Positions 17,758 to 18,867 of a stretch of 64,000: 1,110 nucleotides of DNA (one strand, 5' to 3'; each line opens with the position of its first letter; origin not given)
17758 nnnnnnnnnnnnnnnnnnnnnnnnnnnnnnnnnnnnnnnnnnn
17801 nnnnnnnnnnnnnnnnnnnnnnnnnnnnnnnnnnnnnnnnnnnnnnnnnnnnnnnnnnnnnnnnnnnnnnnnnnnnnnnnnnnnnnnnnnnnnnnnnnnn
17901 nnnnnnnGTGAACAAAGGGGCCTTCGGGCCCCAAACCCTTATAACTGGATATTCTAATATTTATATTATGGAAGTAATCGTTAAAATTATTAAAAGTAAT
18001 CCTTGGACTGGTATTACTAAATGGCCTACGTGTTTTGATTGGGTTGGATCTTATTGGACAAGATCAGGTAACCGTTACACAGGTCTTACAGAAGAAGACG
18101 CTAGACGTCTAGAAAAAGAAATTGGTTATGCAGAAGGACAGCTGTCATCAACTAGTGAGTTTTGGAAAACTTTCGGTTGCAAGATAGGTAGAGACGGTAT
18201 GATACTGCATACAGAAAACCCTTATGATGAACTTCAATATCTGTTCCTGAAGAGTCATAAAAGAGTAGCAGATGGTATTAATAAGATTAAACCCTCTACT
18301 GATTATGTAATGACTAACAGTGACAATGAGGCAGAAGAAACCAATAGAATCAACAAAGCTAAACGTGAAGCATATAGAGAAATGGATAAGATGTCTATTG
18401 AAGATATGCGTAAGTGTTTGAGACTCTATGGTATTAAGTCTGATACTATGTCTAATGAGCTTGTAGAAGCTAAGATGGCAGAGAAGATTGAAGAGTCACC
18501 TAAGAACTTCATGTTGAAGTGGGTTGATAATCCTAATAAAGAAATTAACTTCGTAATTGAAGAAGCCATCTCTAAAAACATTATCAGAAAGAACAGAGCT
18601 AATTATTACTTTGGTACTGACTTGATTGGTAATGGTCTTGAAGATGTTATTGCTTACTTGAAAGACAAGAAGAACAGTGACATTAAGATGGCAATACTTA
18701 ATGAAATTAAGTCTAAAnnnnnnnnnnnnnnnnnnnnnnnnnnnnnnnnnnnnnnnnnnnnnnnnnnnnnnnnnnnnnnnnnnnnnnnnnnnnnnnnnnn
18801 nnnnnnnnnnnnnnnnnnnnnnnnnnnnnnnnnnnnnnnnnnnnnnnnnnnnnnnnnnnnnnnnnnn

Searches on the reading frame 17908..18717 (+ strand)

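Call 13: search_protein_families(library=pfam, proteins=[window:17908-18717:+], max_evalue=0.001)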
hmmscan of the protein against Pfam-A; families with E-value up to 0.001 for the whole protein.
window:17908-18717:+ (270 aa): 1 family
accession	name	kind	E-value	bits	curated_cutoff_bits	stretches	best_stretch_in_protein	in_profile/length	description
PF21096.2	RecA_C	-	2.9e-05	24.5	27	1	216-269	3-54/57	RecA C-terminal domain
